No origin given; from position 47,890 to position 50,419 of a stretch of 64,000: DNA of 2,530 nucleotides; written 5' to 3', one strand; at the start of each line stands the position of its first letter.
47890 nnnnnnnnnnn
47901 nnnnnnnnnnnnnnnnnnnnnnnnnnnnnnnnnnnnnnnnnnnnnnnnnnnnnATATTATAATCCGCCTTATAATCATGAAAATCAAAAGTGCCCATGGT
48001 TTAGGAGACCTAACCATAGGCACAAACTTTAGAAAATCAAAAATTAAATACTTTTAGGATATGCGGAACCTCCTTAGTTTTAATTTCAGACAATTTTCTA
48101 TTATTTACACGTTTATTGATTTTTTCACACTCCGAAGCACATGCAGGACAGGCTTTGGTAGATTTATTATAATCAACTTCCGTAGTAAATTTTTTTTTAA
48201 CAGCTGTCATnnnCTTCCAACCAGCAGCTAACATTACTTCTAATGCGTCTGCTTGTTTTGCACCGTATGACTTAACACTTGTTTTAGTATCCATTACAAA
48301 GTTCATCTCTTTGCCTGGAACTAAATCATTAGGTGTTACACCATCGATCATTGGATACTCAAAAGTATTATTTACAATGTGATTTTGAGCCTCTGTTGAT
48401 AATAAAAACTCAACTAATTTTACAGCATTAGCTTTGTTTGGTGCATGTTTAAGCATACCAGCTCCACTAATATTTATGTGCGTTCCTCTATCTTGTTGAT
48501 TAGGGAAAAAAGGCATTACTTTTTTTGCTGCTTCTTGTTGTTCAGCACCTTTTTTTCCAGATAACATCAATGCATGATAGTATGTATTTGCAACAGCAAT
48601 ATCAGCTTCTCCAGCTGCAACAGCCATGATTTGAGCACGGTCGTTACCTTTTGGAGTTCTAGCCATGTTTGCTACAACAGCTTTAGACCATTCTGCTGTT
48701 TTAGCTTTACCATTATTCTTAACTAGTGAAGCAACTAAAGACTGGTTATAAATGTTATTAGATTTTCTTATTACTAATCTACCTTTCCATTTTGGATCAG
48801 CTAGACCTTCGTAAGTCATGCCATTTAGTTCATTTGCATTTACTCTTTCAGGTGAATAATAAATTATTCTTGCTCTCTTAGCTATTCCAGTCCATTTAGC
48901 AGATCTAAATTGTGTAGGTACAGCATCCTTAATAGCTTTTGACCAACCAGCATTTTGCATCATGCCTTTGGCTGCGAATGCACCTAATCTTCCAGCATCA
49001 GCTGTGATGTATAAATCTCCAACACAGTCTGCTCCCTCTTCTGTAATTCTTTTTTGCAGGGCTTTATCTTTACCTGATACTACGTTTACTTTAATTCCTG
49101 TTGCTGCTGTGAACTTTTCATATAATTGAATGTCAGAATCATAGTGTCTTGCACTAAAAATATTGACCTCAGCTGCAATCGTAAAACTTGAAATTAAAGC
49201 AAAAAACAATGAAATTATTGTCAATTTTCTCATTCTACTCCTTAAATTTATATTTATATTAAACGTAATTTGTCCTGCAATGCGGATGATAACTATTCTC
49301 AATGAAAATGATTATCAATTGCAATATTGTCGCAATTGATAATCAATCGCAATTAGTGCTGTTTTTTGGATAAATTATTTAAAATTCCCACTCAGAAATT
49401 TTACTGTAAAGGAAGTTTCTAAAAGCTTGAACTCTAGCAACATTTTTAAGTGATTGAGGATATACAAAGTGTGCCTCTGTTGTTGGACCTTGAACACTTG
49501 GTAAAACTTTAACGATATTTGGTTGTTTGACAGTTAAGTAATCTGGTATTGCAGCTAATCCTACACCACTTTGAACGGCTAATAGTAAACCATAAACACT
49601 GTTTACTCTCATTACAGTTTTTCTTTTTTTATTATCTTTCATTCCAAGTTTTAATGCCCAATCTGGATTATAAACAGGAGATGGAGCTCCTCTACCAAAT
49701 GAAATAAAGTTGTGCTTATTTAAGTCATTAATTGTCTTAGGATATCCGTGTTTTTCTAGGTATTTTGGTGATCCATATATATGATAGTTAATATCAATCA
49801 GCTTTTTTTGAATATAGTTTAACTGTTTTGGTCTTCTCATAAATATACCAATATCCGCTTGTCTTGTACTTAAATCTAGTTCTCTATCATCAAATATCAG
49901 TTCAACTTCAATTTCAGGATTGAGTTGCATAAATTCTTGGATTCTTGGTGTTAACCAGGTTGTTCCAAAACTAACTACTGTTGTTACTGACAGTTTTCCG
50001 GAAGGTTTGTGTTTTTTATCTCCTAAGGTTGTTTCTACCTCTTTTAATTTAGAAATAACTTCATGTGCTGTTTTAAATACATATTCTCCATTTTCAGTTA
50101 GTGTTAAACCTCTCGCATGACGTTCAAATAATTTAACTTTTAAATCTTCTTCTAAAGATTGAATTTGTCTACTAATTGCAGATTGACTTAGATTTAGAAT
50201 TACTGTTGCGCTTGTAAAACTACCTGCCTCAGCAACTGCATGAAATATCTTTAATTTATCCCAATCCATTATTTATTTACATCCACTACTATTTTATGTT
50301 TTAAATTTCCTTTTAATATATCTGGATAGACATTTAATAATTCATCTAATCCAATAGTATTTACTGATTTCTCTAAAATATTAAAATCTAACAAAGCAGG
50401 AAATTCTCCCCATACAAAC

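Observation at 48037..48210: Hidden 57-aa CxxCxxxC protein co-translated with the Fe(III)-binding protein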

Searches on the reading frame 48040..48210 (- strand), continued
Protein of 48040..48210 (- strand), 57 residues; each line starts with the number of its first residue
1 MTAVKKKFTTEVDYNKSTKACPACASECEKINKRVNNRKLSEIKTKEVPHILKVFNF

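Call 59: search_protein_families(library=pfam, alignment_id=A2, max_evalue=1)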
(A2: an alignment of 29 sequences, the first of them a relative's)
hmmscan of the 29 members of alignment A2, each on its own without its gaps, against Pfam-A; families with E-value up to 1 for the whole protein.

A. member 1, P0170 (70 aa): 0 families

B. families by the number of members that match (of 29 scanned): 8 families
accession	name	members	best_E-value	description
PF25513.1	P2_C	2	0.14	Viral coat protein P2 C-terminal domain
PF15978.11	TnsD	1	0.0019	Tn7-like transposition protein D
PF25640.1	Crypto_dsRNA_S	1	0.011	Cryptosporidium parvum virus small dsRNA capsid protein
PF17540.7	DUF5457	1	0.023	Family of unknown function (DUF5457)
PF22736.1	NNH5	1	0.03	NACHT N-terminal Helical domain 5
PF10523.15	BEN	1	0.06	BEN domain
PF03477.21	ATP-cone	1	0.12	ATP cone domain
PF00578.27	AhpC-TSA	1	0.13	AhpC/TSA family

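Call 71: predict_structure(alignment_id=A5)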
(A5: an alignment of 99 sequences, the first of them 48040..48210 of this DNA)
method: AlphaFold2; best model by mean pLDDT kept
length: 57 residues; sequences in the alignment: 99
mean_pLDDT: 76.3   pTM: 0.44
mean pLDDT of the five models: 76.3, 75.9, 73.6, 73.0, 72.6
residues with pLDDT >= 90: 2; 70-90: 35; 50-70: 18; < 50: 2
segments of 3 or more residues with pLDDT < 50: none
pLDDT, mean of each block of 10 residues (from residue 1): 53 63 86 86 89 82
secondary structure, 60 per line:
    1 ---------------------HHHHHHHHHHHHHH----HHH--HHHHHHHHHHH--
elements in order: H22-35 H45-55

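Call 74: fold_search(model_id=the predicted structure, library=pdb)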
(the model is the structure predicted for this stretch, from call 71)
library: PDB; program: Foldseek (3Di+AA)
matches with E <= 10: 0; with E <= 0.001: 0
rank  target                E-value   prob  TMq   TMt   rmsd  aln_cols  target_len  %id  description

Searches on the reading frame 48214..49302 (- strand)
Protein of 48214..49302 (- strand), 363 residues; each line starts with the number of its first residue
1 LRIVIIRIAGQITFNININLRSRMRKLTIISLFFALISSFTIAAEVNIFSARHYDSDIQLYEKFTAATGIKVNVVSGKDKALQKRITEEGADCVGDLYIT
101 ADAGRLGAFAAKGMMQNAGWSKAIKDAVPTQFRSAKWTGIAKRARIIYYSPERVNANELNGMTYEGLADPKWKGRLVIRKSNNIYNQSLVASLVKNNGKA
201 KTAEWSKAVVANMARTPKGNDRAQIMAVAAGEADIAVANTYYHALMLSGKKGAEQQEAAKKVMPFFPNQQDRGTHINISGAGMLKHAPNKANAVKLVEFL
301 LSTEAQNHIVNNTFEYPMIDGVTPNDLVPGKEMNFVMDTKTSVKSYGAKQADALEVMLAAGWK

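Call 3: search_protein_families(library=pfam, proteins=[window:48214-49302:-], max_evalue=1)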
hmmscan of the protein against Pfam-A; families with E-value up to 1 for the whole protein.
window:48214-49302:- (363 aa): 4 families
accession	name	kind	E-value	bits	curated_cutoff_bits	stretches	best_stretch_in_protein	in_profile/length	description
PF13343.11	SBP_bac_6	-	3.9e-17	63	24.6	1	101-336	16-237/245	Bacterial extracellular solute-binding protein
PF13416.11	SBP_bac_8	-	4.9e-16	59.8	27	1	59-326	1-269/279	Bacterial extracellular solute-binding protein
PF01547.30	SBP_bac_1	-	8.2e-11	42.9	26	1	59-306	12-306/307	Bacterial extracellular solute-binding protein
PF13531.11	SBP_bac_11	-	1.5e-10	41.7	25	1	60-309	16-221/227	Bacterial extracellular solute-binding protein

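Call 4: search_protein_families(library=ncbifam, proteins=[window:48214-49302:-], max_evalue=1)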
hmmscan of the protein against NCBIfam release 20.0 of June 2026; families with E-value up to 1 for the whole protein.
window:48214-49302:- (363 aa): 6 families
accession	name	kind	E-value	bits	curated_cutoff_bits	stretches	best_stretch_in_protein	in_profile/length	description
NF011620.1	PRK15046.1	equivalog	5.6e-15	54.9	310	1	59-326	41-298/334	2-aminoethylphosphonate ABC transporter substrate-binding protein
TIGR03227.1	PhnS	equivalog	7.6e-11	41.5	395.3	1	59-326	51-308/360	2-aminoethylphosphonate ABC transporter substrate-binding protein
TIGR01254.1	sfuA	subfamily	1.1e-09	38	93.4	1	59-327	22-277/306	thiamine ABC transporter substrate-binding protein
TIGR03261.1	phnS2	equivalog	1.7e-08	33.9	392.75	1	43-337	21-307/334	putative 2-aminoethylphosphonate ABC transporter substrate-binding protein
NF003196.0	PRK04168.1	equivalog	0.019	13.9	355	1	274-329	274-327/338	tungstate ABC transporter substrate-binding protein WtpA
NF002918.0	PRK03537.1-4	equivalog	0.041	13.2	288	0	290-315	219-244/246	molybdate ABC transporter substrate-binding protein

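Call 11: find_related_loci(query=window:48214-49224:-, collection=genome_contigs, flank=4000)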
Query window:48214-49224:- (337 aa) in genome_contigs; peptide patterns used: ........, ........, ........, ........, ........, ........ (x = any residue, [..] = any of these).
211 stretches matched a pattern; 179 encode a relative of the query (tblastn E <= 1e-3); the best 80 are kept; 80 distinct loci.
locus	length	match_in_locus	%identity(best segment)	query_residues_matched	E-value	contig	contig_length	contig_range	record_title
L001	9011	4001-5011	99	1-337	0e+0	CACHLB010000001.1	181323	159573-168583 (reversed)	uncultured Pelagibacteraceae bacterium isolate AG-912-A14 genome assembly, contig: AG-912-A14_NODE_1, whole genome shotg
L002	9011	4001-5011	99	1-337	0e+0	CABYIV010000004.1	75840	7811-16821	MAG: uncultured Pelagibacteraceae bacterium isolate AG-894-F03 genome assembly, contig: AG-894-F03_NODE_4, whole genome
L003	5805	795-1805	99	1-337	0e+0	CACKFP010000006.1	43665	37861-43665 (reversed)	uncultured Pelagibacteraceae bacterium isolate AG-453-K23 genome assembly, contig: AG-453-K23_NODE_6, whole genome shotg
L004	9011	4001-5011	99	1-337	0e+0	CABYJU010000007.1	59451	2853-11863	MAG: uncultured Pelagibacteraceae bacterium isolate AG-894-F17 genome assembly, contig: AG-894-F17_NODE_7, whole genome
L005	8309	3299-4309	99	1-337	0e+0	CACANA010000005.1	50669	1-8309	uncultured Pelagibacteraceae bacterium isolate AG-898-D09 genome assembly, contig: AG-898-D09_NODE_5, whole genome shotg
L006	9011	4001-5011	99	1-337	0e+0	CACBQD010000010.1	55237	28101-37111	uncultured Pelagibacteraceae bacterium isolate AG-359-G17 genome assembly, contig: AG-359-G17_NODE_10, whole genome shot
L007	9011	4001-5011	99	1-337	0e+0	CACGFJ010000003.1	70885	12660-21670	uncultured Pelagibacteraceae bacterium isolate AG-422-F10 genome assembly, contig: AG-422-F10_NODE_3, whole genome shotg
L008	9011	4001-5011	99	1-337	0e+0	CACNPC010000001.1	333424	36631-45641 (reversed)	MAG: uncultured Pelagibacteraceae bacterium isolate AG-893-J08 genome assembly, contig: AG-893-J08_NODE_1, whole genome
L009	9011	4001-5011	99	1-337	0e+0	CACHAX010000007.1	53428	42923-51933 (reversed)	uncultured Pelagibacteraceae bacterium isolate AG-911-A16 genome assembly, contig: AG-911-A16_NODE_7, whole genome shotg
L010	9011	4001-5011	99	1-337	0e+0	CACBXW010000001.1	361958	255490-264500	uncultured Pelagibacteraceae bacterium isolate AG-900-G16 genome assembly, contig: AG-900-G16_NODE_1, whole genome shotg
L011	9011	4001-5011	99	1-337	0e+0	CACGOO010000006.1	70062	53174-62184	uncultured Pelagibacteraceae bacterium isolate AG-910-E21 genome assembly, contig: AG-910-E21_NODE_6, whole genome shotg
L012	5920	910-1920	99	1-337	0e+0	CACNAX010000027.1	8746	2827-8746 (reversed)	MAG: uncultured Pelagibacteraceae bacterium isolate AG-920-C15 genome assembly, contig: AG-920-C15_NODE_27, whole genome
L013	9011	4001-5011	99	1-337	0e+0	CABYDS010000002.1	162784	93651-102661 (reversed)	MAG: uncultured Pelagibacteraceae bacterium isolate AG-894-A03 genome assembly, contig: AG-894-A03_NODE_2, whole genome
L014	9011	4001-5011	99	1-337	0e+0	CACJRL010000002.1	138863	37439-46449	uncultured Pelagibacteraceae bacterium isolate AG-915-O08 genome assembly, contig: AG-915-O08_NODE_2, whole genome shotg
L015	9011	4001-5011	99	1-337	0e+0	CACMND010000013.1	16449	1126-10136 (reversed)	MAG: uncultured Pelagibacteraceae bacterium isolate AG-891-N03 genome assembly, contig: AG-891-N03_NODE_13, whole genome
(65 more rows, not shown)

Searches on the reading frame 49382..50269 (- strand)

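Call 3: search_protein_families(library=pfam, proteins=[window:49382-50269:-], max_evalue=1)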
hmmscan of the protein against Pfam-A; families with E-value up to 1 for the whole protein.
window:49382-50269:- (296 aa): 4 families
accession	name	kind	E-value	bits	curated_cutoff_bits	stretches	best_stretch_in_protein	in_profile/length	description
PF03466.25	LysR_substrate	-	6e-29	101.4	28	1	88-287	3-204/209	LysR substrate binding domain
PF00126.33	HTH_1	-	1.5e-22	79.7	26.6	1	3-62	1-60/60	Bacterial regulatory helix-turn-helix protein, lysR family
PF25213.1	HVO_A0261_N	-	0.0086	16.4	35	1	25-76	34-82/86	HVO_A0261 N-terminal domain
PF11976.14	Rad60-SLD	-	0.16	12.2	23.8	1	114-142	34-62/72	Ubiquitin-2 like Rad60 SUMO-like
